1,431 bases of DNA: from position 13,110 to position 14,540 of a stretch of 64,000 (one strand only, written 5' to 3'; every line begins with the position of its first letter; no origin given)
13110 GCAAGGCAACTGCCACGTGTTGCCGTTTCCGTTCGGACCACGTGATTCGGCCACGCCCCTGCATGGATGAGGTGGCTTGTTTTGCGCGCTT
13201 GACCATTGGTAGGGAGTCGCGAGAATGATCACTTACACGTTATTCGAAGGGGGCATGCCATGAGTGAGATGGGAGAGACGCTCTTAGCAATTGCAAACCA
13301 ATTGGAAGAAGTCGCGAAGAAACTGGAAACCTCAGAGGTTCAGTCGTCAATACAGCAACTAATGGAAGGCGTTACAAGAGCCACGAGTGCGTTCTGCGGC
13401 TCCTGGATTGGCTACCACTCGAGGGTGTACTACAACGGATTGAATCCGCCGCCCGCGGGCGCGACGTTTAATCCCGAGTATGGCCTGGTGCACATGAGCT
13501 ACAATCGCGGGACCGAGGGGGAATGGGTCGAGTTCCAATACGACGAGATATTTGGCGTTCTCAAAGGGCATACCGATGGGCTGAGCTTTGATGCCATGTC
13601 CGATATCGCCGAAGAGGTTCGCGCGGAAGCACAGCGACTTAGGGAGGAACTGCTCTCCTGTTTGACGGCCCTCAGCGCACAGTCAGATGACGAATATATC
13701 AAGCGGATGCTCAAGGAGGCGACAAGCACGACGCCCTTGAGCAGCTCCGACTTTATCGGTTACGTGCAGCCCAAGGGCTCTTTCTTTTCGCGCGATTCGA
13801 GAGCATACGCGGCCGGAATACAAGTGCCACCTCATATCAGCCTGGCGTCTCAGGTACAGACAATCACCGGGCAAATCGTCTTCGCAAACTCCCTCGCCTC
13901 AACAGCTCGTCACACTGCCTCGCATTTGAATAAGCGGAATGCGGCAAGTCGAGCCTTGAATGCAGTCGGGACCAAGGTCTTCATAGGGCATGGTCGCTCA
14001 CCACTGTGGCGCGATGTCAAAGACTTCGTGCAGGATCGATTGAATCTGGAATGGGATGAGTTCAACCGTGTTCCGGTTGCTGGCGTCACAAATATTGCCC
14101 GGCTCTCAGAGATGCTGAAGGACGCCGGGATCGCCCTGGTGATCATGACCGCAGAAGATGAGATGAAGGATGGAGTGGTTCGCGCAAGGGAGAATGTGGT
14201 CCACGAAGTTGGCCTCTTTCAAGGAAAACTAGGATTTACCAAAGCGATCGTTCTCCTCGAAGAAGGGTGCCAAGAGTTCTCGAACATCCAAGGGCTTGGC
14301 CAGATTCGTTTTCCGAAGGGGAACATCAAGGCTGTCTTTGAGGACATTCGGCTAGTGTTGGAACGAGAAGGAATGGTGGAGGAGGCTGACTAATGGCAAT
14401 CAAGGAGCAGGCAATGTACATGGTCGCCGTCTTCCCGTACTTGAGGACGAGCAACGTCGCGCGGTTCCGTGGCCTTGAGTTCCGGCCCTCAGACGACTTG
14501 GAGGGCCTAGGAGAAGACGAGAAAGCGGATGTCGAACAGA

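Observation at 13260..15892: Translationally coupled TIR-like (PF10137-type) plus Rx4H HEPN-like gene pair sitting where a portal gene should follow terL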

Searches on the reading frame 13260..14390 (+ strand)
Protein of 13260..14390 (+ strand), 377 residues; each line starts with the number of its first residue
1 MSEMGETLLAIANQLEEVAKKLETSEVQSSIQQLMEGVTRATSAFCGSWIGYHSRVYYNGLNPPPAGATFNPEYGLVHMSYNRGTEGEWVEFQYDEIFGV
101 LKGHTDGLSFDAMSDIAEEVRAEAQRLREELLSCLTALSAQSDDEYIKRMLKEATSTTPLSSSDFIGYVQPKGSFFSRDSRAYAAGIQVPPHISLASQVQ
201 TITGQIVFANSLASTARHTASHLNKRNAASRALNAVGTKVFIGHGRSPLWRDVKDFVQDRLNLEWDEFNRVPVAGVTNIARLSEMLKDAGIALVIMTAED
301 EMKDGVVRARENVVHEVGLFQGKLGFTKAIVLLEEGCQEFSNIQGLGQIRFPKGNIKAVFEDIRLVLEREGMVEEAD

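Call 3: search_protein_families(library=pfam, proteins=[window:13260-14390:+], max_evalue=0.1)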
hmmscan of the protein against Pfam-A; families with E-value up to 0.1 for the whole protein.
window:13260-14390:+ (377 aa): 2 families
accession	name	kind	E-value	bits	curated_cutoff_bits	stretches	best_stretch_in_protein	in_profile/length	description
PF10137.14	CAP12-PCTIR_TIR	-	4.8e-21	75.4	24.7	1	239-351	1-117/119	CAP12/Pycsar effector protein, TIR domain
PF24993.1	GNC1_N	-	0.065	13.4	26.3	0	111-154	79-123/134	Stalled ribosome sensor GCN1 N-terminal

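Call 4: search_protein_families(library=padloc, proteins=[window:13260-14390:+], max_evalue=0.1)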
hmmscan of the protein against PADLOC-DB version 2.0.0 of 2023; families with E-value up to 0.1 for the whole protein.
window:13260-14390:+ (377 aa): 9 families
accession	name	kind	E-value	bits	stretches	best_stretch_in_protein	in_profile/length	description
PDLC05005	PDC-S35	-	1.4e-15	55.8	1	221-355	103-241/264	-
PDLC05004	PDC-S35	-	1.2e-13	49.3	1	198-356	80-244/265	-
PDLC05007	PDC-S35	-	2.4e-13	48.4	1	211-349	107-249/278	-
PDLC05006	PDC-S35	-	1e-12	46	1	222-353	67-206/231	-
PDLC05003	PDC-S35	-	2.9e-11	41.4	1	217-371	69-232/245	-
PDLC00729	Effector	-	2.9e-11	41.3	1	239-359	5-130/310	TIR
PDLC00731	Effector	-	1.5e-09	35.3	1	214-353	132-277/306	TIR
PDLC02371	PycTIR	-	4.5e-09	34.1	1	213-362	128-270/288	-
PDLC00732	Effector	-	4.8e-07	27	1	216-352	130-272/301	TIR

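Call 5: search_protein_families(library=phrogs, proteins=[window:13260-14390:+], max_evalue=0.01)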
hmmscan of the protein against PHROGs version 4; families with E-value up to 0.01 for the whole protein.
window:13260-14390:+ (377 aa): 1 family
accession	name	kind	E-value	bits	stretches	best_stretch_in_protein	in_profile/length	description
phrog_16442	-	unknown function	5.6e-41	141.6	1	173-372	96-284/287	-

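Call 6: search_protein_families(library=ncbifam, proteins=[window:13260-14390:+], max_evalue=0.01)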
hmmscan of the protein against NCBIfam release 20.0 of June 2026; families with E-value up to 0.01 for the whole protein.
window:13260-14390:+ (377 aa): 2 families
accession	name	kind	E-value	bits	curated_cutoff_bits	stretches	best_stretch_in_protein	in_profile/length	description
NF050171.1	CDNTAsCap12CFB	equivalog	6.6e-09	35.4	450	1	295-366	63-137/305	CBASS system CD-NTase-associated NAD(+) hydrolase Cap12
NF050172.1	CDNTAsCap12CFB2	equivalog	7.9e-07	28.6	450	1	239-353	4-122/312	CBASS system CD-NTase-associated NAD(+) hydrolase Cap12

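Call 10: search_solved_structures(query=window:13260-14390:+, max_evalue=1, show_alignments=2)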
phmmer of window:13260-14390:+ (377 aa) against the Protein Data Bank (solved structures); distinct sequences matched with E-value up to 1: 2.
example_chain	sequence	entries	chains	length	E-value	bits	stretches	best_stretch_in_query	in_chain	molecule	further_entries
9lmq_A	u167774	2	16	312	0.0014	21.5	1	285-354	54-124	CD-NTase-associated protein 12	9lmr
7un8_A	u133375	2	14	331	0.0059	19.4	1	239-354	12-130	CD-NTase-associated protein 12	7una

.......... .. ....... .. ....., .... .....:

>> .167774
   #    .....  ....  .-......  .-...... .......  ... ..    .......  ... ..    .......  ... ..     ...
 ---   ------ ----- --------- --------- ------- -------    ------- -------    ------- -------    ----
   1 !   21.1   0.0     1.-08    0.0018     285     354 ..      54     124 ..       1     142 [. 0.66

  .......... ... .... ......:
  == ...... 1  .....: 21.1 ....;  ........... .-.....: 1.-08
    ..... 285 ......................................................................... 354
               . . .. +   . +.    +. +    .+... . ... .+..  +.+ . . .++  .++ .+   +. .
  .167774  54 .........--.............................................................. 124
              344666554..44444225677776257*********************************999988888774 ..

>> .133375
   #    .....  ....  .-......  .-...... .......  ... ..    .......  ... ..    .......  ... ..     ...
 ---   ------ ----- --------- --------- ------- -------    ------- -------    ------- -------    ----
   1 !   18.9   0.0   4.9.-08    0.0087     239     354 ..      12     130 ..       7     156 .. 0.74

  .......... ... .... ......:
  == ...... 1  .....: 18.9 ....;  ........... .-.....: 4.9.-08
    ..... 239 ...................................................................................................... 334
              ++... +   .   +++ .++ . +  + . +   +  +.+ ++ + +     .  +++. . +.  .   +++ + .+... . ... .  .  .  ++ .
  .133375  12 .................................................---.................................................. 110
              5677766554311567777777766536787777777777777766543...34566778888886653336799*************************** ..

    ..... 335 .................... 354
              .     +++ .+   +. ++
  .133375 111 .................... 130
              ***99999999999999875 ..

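Call 13: find_homologous_proteins(query=window:13260-14390:+, max_evalue=0.001)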
Query window:13260-14390:+ (377 aa): 6032 proteins with E <= 0.001 among 8000 candidates; the best 120 are listed.
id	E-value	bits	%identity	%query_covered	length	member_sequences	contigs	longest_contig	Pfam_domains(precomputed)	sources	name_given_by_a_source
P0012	8.4e-247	836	100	100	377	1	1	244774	PF10137.15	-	-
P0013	6.1e-126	439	52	99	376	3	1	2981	PF10137.15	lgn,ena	-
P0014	2.6e-123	430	51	100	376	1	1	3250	PF10137.15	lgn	-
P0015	3.5e-123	430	52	100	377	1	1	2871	PF10137.15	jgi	jgi:predicted nucleotide-binding protein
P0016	5.1e-123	429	51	99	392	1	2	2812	PF10137.15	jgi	jgi:predicted nucleotide-binding protein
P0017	3.1e-122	427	52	100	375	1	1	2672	PF10137.15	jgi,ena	jgi:hypothetical protein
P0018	5.7e-121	422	51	99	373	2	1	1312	PF10137.15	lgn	-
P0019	2.2e-120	421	53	99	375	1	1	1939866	PF10137.15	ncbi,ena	-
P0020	1.2e-118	415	50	99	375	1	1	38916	PF10137.15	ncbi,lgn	-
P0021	2.7e-118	414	49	95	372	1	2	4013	PF10137.15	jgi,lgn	-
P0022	6.3e-118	412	52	99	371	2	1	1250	PF10137.15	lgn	-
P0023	2.6e-117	410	53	92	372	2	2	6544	PF10137.15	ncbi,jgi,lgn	jgi:predicted nucleotide-binding protein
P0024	4.8e-117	410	53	92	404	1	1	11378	PF10137.15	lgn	-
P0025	7.3e-117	409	50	99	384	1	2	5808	PF10137.15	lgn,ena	-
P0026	2.2e-116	407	51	98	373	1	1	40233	PF10137.15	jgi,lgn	jgi:predicted nucleotide-binding protein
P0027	9.1e-116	405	49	99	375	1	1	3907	PF10137.15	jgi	jgi:predicted nucleotide-binding protein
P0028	1.3e-115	405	51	98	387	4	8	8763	PF10137.15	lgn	-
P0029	1.8e-115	404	50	99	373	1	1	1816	PF10137.15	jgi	-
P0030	2.6e-115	404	48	99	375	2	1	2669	PF10137.15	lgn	-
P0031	3.8e-115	403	51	92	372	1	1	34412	PF10137.15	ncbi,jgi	jgi:predicted nucleotide-binding protein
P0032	4.4e-115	403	49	98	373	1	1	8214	PF10137.15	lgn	-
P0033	5.5e-115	403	49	99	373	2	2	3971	PF10137.15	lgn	-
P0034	8.7e-115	402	50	98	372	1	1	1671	PF10137.15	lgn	-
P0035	9.6e-115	402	51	99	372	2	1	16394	PF10137.15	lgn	-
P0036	1.5e-114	401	50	99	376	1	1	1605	PF10137.15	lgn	-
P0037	2.2e-114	401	50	99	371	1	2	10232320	PF10137.15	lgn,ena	-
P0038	3.2e-114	400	52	99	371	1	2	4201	PF10137.15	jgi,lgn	jgi:predicted nucleotide-binding protein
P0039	8.3e-114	399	49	99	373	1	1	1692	PF10137.15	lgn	-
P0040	1.1e-113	398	50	99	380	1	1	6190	PF10137.15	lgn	-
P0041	3.1e-113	397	51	99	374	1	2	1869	PF10137.15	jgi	jgi:predicted nucleotide-binding protein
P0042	7.5e-113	396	47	99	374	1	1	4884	PF10137.15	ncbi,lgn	-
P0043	8.5e-113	396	49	99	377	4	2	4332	PF10137.15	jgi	jgi:predicted nucleotide-binding protein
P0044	9.8e-113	395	50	99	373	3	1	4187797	PF10137.15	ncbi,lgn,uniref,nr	ncbi:TIR domain-containing protein [Anthocerotibacter panamensis]|uniref:TIR domain-containing prote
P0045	1.0e-112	395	49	99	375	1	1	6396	PF10137.15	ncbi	-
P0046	1.2e-112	395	48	97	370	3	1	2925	PF10137.15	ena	-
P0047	1.3e-112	395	47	99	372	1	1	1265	PF10137.15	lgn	-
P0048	1.8e-112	395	48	99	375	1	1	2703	PF10137.15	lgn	-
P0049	2.0e-112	394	49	100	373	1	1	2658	PF10137.15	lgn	-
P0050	2.2e-112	394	49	99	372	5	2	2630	PF10137.15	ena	-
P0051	2.3e-112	394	49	99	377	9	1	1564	PF10137.15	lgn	-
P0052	2.5e-112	394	49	99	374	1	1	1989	PF10137.15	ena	-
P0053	2.9e-112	394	47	99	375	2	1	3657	PF10137.15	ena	-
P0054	3.7e-112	393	50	99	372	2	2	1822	PF10137.15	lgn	-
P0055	4.3e-112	393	48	99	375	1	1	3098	PF10137.15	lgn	-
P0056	5.8e-112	393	49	99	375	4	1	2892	PF10137.15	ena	-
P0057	7.1e-112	393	48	99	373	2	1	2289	PF10137.15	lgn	-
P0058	8.8e-112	392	47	99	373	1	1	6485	PF10137.15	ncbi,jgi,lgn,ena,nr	ncbi:MAG TPA: TIR domain-containing protein [Nitrososphaera sp.]|jgi:predicted nucleotide-binding pr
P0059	1.1e-111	392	48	99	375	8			PF10137.15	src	-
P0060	1.8e-111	391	51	99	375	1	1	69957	PF10137.15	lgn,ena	-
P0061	2.0e-111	391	47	99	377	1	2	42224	PF10137.15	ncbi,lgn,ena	-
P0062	2.2e-111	391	50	99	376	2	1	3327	PF10137.15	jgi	-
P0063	2.3e-111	391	49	99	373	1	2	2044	PF10137.15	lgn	-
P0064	2.4e-111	391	52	95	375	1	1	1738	PF10137.15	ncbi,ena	-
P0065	2.7e-111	391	50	99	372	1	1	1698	PF10137.15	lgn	-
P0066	5.7e-111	390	49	99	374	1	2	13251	PF10137.15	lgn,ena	-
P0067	6.0e-111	389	47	99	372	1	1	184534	PF10137.15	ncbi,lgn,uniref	ncbi:TIR domain-containing protein [Nostoc sp.]|uniref:TIR domain-containing protein n=1 Tax=Nostoc 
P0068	6.7e-111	389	51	96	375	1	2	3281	PF10137.15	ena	-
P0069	7.2e-111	389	48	99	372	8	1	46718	PF10137.15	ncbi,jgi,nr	ncbi:nucleotide-binding protein [Nostoc muscorum FACHB-395]|jgi:predicted nucleotide-binding protein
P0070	9.3e-111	389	49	99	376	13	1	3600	PF10137.15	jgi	jgi:predicted nucleotide-binding protein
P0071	1.0e-110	389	49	98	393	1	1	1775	PF10137.15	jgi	jgi:predicted nucleotide-binding protein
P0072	1.0e-110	389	49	99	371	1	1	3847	PF10137.15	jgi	-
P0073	1.1e-110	389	47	99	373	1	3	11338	PF10137.15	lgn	-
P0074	1.1e-110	389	50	97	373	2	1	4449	PF10137.15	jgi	-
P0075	1.3e-110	388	49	99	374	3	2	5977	PF10137.15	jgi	jgi:predicted nucleotide-binding protein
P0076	1.4e-110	388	49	99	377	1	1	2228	PF10137.15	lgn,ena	-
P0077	1.5e-110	388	47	99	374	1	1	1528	PF10137.15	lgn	-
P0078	1.7e-110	388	50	98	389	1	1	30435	PF10137.15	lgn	-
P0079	2.1e-110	388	51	97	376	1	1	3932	PF10137.15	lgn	-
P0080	2.1e-110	388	50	99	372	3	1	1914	PF10137.15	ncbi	-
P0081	2.2e-110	388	48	99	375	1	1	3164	PF10137.15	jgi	jgi:predicted nucleotide-binding protein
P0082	2.5e-110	387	50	99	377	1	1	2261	PF10137.15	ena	-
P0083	3.0e-110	387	47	99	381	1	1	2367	PF10137.15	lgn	-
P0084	3.5e-110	387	48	99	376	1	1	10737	PF10137.15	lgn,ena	-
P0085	3.5e-110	387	49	95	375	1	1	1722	PF10137.15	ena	-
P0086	4.2e-110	387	48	99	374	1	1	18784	PF10137.15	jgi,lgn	jgi:predicted nucleotide-binding protein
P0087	4.6e-110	387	48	99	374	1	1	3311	PF10137.15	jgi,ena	-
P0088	4.7e-110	387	49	99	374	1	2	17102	PF10137.15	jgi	jgi:predicted nucleotide-binding protein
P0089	4.9e-110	386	47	99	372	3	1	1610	PF10137.15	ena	-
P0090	5.1e-110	386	49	99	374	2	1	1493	PF10137.15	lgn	-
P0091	5.4e-110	386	48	99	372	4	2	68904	PF10137.15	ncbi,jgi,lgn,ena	-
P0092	6.6e-110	386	47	99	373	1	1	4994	PF10137.15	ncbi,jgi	jgi:predicted nucleotide-binding protein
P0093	7.0e-110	386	47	99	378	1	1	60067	PF10137.15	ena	-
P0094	7.4e-110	386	48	99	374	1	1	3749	PF10137.15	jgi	jgi:predicted nucleotide-binding protein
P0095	8.3e-110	386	47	99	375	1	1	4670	PF10137.15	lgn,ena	-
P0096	1.0e-109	385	49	99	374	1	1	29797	PF10137.15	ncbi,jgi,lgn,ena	-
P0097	1.1e-109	385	49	99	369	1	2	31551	PF10137.15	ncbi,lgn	ncbi:MAG: TIR domain-containing protein [Candidatus Binatia bacterium]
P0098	1.1e-109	385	50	99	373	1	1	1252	PF10137.15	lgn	-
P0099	1.1e-109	385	46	99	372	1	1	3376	PF10137.15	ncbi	-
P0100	1.1e-109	385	49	98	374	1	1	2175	PF10137.15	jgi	jgi:predicted nucleotide-binding protein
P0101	1.2e-109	385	48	100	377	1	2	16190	PF10137.15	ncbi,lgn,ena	-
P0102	1.2e-109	385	48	99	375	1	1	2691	PF10137.15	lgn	-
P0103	1.3e-109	385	50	94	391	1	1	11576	PF10137.15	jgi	jgi:predicted nucleotide-binding protein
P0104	1.6e-109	385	46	99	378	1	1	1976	PF10137.15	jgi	-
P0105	1.7e-109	385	49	98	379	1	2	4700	PF10137.15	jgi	jgi:predicted nucleotide-binding protein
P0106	1.8e-109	385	49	99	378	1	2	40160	PF10137.15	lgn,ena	-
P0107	1.9e-109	385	47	99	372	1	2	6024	PF10137.15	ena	-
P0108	1.9e-109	385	46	99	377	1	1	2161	PF10137.15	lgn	-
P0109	2.2e-109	384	48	99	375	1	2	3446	PF10137.15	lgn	-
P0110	2.4e-109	384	47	99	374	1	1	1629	PF10137.15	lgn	-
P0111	2.9e-109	384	50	99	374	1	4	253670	PF10137.15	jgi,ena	jgi:predicted nucleotide-binding protein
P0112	3.1e-109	384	46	99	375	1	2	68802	PF10137.15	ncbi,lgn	-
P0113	3.4e-109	384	46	98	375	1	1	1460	PF10137.15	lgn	-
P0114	3.5e-109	384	46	98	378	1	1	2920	PF10137.15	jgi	jgi:predicted nucleotide-binding protein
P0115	4.2e-109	383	48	100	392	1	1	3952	PF10137.15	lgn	-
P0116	4.3e-109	383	48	99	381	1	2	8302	PF10137.15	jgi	jgi:predicted nucleotide-binding protein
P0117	4.7e-109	383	46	98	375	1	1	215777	PF10137.15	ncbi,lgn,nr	ncbi:MAG: hypothetical protein QOH71_3743 [Blastocatellia bacterium]|nr:hypothetical protein [Blasto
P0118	4.8e-109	383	46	98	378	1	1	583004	PF10137.15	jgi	jgi:predicted nucleotide-binding protein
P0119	4.9e-109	383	49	99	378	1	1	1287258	PF10137.15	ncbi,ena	-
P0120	5.2e-109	383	46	99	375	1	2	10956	PF10137.15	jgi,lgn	jgi:predicted nucleotide-binding protein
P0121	5.3e-109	383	47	99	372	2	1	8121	PF10137.15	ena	-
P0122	5.4e-109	383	48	99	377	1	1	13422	PF10137.15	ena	-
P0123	5.6e-109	383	48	98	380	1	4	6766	PF10137.15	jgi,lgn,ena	-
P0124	5.9e-109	383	49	97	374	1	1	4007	PF10137.15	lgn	-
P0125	7.0e-109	383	49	98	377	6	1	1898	PF10137.15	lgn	-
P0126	7.4e-109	383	50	98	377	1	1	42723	PF10137.15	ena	-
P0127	7.7e-109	383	47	99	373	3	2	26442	PF10137.15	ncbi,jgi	jgi:predicted nucleotide-binding protein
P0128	8.9e-109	382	47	99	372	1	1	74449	PF10137.15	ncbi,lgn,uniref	ncbi:MAG: TIR domain-containing protein [Nostoc sp.]|uniref:TIR domain-containing protein n=1 Tax=No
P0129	1.1e-108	382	50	99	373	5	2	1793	PF10137.15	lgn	-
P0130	1.1e-108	382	46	99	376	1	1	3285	PF10137.15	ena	-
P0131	1.4e-108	382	49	99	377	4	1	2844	PF10137.15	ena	-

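Call 29: find_related_loci(query=window:13260-14390:+, collection=genome_contigs, flank=5000)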
Query window:13260-14390:+ (377 aa) in genome_contigs; peptide patterns used: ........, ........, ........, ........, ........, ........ (x = any residue, [..] = any of these).
56 stretches matched a pattern; 7 encode a relative of the query (tblastn E <= 1e-3); 7 distinct loci.
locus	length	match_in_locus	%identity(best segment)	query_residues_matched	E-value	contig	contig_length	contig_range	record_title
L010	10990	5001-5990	48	44-374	3e-105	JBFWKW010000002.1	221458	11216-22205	MAG: Campylobacterales bacterium isolate CA_2019_NHSR_51 NODE_130_length_221458_cov_5.861348_NHSR, whole genome shotgun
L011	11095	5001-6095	44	4-374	6e-104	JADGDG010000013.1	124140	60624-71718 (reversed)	MAG: Gammaproteobacteria bacterium isolate BB4 NODE_128_length_124140_cov_30.261930, whole genome shotgun sequence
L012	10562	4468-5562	43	4-374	4e-102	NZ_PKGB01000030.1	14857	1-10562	Hydrogenovibrio sp. SC-1 Ga0079983_130, whole genome shotgun sequence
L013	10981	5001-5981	50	47-374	1e-99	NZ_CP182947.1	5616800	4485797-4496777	Piscinibacter sakaiensis strain 201-F6 chromosome, complete genome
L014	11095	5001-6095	43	4-374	1e-99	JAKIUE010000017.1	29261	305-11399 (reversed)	MAG: Sulfurovum sp. isolate D100SM.bin.10 NODE_709_length_29261_cov_19.938422, whole genome shotgun sequence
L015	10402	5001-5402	77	240-373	1e-66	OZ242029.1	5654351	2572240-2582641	MAG: Candidatus Poribacteria bacterium isolate e47116a6-1c5e-4b36-9515-22f207f5838d genome assembly, chromosome: 1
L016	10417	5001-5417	71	236-374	8e-65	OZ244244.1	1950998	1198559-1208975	MAG: Gammaproteobacteria bacterium isolate a95c62f7-d7b1-4aaa-ae6b-9788209e8063 genome assembly, chromosome: 1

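Call 82: search_solved_structures(query=A6, max_evalue=10)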
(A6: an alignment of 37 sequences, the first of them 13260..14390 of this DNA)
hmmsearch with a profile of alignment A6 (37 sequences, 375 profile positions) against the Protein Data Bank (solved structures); distinct sequences matched with E-value up to 10: 28.
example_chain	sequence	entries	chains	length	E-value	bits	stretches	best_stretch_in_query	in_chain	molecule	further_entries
9lmq_A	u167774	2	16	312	0.00043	22.6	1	294-353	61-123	CD-NTase-associated protein 12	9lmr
7un8_A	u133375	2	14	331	0.0054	18.9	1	239-355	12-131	CD-NTase-associated protein 12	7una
2j9h_A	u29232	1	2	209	0.36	12.9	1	86-161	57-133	GLUTATHIONE S-TRANSFERASE P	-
8qaf_A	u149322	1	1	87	0.44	12.6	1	3-45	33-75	sc-apCC-8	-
8jsj_A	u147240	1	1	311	0.48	12.5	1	279-365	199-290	PycTIR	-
4gss_A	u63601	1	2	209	0.77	11.9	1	86-161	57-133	GLUTATHIONE S-TRANSFERASE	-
3km6_A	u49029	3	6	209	0.81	11.8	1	86-161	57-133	Glutathione S-transferase P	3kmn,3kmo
1eog_A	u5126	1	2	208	0.83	11.7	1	86-161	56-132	GLUTATHIONE S-TRANSFERASE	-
3hjm_A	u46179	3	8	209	0.83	11.7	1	86-161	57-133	Glutathione S-transferase P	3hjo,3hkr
9cip_A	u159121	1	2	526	0.87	11.7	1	77-126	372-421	Clostripain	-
1md3_A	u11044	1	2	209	0.89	11.6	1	86-161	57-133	pi glutathione transferase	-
1lbk_A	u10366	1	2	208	0.9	11.6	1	86-161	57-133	Glutathione S-transferase class pi chimaera (CODA)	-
10gs_A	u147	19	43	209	0.92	11.6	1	86-161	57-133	GLUTATHIONE S-TRANSFERASE P1-1 | GLUTATHIONE S-TRANSFERASE | Glutathione S-transferase P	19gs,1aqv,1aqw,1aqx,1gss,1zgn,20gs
11gs_A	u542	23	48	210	0.93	11.6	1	86-161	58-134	GLUTATHIONE S-TRANSFERASE | Glutathione S-transferase P | PROTEIN (GLUTATHIONE S-TRANSFERASE)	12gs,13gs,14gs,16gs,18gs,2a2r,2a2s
5l6x_A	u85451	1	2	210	0.93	11.6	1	86-161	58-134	Glutathione S-transferase P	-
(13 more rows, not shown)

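Call 83: search_dna_similar(query=window:13260-14390:+, collection=phages, mode=protein, max_evalue=0.00001, max_rows=12)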
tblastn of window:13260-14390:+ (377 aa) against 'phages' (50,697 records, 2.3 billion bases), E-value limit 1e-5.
Records with a match: 1; places in all: 1; records where one place covers at least 80% of the query: 0.
Best place of each record, by identity: <60% 1.
By first word of the organism name: Microcystis 1.
By host as written in the record: Microcystis aeruginosa 1.
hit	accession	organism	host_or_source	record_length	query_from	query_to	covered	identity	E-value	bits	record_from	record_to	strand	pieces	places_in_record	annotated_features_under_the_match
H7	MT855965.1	Microcystis phage vB_MaeS-yong1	Microcystis aeruginosa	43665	282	370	24%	53.9%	2e-22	105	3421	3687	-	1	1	CMP/hydroxymethyl hydrolase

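Call 90: find_encoding_contigs(protein=P0019, flank=4000, max_places=2)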
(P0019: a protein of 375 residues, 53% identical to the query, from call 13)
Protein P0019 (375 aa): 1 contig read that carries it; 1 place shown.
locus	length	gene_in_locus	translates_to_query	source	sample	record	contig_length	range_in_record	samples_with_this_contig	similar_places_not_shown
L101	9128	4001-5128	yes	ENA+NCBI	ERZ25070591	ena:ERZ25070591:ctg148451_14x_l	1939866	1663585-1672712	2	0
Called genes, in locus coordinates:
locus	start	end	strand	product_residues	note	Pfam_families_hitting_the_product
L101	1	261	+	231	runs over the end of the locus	PF05685:Uma2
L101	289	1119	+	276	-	PF00290:Trp_syntA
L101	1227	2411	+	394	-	PF16125:DUF4837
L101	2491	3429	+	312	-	PF01634:HisG, PF08029:HisG_C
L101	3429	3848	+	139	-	PF14129:DUF4296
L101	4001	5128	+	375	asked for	PF10137:CAP12-PCTIR_TIR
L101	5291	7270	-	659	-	PF00270:DEAD, PF00271:Helicase_C, PF16124:RecQ_Zn_bind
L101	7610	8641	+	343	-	PF00535:Glycos_transf_2, PF13506:Glyco_transf_21 (faint), PF13641:Glyco_tranf_2_3, PF13632:Glyco_trans_2_3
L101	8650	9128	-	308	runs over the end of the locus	PF00892:EamA, PF16913:PUNUT (weak), PF00892:EamA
